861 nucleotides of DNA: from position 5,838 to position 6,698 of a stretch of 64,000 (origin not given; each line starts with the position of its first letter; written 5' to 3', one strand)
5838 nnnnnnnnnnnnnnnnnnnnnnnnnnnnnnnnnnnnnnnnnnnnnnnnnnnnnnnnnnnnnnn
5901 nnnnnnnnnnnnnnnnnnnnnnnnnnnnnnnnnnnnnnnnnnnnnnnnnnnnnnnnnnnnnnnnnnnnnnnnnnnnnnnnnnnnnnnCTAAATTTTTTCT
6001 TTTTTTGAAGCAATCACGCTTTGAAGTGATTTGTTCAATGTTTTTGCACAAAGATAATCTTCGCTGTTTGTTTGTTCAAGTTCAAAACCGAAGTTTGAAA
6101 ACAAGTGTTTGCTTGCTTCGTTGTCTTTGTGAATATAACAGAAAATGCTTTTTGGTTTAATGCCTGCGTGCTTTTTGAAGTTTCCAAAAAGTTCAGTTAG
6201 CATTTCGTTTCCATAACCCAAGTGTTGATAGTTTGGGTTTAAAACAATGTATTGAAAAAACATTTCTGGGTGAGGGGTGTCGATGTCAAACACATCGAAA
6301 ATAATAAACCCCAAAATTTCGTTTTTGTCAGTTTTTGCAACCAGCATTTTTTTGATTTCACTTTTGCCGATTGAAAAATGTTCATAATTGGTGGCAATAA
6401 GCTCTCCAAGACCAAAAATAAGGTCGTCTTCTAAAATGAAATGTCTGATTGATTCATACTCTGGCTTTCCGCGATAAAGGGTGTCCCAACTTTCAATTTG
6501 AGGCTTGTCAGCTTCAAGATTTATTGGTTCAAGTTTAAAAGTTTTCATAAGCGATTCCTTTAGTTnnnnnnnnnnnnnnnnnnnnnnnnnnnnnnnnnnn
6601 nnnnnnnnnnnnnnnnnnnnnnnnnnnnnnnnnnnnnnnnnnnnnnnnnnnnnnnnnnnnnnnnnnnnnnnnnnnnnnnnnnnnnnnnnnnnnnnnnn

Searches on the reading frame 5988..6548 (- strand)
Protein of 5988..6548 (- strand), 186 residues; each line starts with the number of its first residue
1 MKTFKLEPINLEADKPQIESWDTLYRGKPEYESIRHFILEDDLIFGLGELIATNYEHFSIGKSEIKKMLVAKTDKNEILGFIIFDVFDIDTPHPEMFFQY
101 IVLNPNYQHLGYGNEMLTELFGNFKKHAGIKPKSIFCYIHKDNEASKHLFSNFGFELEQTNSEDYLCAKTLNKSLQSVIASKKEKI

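Call 4: search_protein_families(library=pfam, proteins=[window:5988-6548:-], max_evalue=0.1)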
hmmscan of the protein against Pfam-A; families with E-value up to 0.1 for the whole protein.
window:5988-6548:- (186 aa): 6 families
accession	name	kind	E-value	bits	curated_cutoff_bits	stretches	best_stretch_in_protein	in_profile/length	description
PF00583.31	Acetyltransf_1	-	1.3e-09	38.8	20.7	1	66-155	33-116/116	Acetyltransferase (GNAT) family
PF13508.13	Acetyltransf_7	-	5.6e-08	33.5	27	1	67-156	4-83/84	Acetyltransferase (GNAT) domain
PF13302.13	Acetyltransf_3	-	1.5e-06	29.4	25.4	1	70-156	58-138/138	Acetyltransferase (GNAT) domain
PF08445.16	FR47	-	0.0012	19.2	22.1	1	101-160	27-82/86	FR47-like protein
PF13420.13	Acetyltransf_4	-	0.0022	18.5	24.3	1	75-160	57-139/155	Acetyltransferase (GNAT) domain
PF21067.2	Rota_NS35_N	-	0.018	15.4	27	1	50-120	11-79/143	Rotavirus non-structural protein 35, N-terminal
